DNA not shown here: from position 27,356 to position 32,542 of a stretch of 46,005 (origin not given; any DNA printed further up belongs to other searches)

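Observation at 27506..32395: Sec-secreted haem peroxidase of the animal-peroxidase superfamily fused to RTX repeats, in an actinobacterial (monoderm) context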

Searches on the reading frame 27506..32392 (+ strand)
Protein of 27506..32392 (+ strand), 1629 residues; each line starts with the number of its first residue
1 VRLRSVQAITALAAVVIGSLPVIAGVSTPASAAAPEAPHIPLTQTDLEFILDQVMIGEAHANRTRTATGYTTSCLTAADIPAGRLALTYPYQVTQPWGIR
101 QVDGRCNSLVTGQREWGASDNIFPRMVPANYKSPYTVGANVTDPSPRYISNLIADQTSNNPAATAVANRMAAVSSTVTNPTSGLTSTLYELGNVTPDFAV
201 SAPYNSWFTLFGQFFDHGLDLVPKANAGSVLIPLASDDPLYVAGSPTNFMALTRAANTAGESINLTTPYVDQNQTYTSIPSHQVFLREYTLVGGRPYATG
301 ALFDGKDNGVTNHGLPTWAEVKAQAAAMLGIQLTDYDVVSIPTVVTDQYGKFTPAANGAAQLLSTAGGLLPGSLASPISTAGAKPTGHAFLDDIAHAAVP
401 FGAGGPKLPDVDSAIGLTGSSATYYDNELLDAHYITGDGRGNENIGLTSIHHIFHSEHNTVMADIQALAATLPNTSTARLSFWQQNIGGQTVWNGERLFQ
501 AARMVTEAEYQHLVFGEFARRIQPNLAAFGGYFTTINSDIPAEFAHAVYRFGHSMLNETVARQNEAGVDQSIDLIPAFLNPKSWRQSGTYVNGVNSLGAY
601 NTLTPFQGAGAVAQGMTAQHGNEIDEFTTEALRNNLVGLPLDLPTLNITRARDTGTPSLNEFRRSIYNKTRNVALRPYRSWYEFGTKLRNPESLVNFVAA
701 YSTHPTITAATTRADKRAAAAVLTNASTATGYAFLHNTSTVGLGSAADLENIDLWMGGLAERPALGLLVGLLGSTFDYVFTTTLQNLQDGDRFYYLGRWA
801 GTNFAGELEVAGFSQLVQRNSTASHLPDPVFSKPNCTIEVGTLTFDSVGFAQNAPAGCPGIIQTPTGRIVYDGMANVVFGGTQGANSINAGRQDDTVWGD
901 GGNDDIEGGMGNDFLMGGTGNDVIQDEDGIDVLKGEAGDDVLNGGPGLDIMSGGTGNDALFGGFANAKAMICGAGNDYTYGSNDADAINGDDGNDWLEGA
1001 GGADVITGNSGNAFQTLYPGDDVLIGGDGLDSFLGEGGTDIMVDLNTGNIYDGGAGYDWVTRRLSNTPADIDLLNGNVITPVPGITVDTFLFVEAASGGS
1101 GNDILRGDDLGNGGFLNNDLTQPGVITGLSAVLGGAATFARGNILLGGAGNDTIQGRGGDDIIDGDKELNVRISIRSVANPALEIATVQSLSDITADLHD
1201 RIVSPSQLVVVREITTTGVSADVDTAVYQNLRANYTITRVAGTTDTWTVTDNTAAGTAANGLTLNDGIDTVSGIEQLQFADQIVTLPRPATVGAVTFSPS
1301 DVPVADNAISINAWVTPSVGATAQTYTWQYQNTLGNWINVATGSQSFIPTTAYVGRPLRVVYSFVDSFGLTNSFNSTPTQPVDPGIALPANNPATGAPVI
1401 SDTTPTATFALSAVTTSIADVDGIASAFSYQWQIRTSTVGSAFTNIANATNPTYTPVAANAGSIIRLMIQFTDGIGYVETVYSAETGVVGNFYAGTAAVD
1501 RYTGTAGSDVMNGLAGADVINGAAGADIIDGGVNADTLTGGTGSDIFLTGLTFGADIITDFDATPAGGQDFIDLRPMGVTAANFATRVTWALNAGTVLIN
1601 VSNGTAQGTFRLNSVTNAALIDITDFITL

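Call 3: search_protein_families(library=pfam, proteins=[window:27506-32392:+], max_evalue=0.01)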
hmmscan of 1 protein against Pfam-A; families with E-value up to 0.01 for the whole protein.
window:27506-32392:+ (1629 aa): 2 families
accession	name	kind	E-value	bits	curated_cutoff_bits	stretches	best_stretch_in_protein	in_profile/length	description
PF03098.20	An_peroxidase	-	6.1e-61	207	25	4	433-703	209-445/530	Animal haem peroxidase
PF00353.25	HemolysinCabind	-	2.4e-31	107.7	23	6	1503-1538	1-36/36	RTX calcium-binding nonapeptide repeat (4 copies)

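Call 4: search_protein_families(library=ncbifam, proteins=[window:27506-32392:+], max_evalue=0.01)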
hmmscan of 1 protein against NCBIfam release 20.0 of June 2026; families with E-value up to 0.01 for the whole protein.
window:27506-32392:+ (1629 aa): 8 families
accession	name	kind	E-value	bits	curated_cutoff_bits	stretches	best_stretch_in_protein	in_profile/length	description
NF033943.0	RTX_toxin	subfamily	9e-26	90.3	1000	3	881-966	710-796/930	RTX family hemolysin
NF046115.1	Ca_rpt_SMc04171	equivalog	2.6e-20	73.1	625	4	878-953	261-336/574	SMc04171 family calcium-binding repeat protein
NF033203.1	entero_EhxA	exception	1.8e-17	62.8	2000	2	879-967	741-829/997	enterohemolysin EhxA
NF035945.1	Zn_serralysin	subfamily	5.8e-12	45.5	500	2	1479-1616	298-440/462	serralysin family metalloprotease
NF050046.1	PueAB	exception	3.9e-10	38.8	670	2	898-960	355-417/616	polyurethane esterase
NF053766.1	ZapA_metallo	exception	1.5e-08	34.1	940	2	916-966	334-384/483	ZapA family metalloprotease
NF040485.1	ZirU_fam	subfamily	2.4e-06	27.8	100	1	1404-1458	146-198/210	ZirU family protein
NF052454.1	BtaGlycanEglC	equivalog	6.9e-05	21.9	700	1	1505-1564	97-156/459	endo-1,3-1,4-beta-glycanase EglC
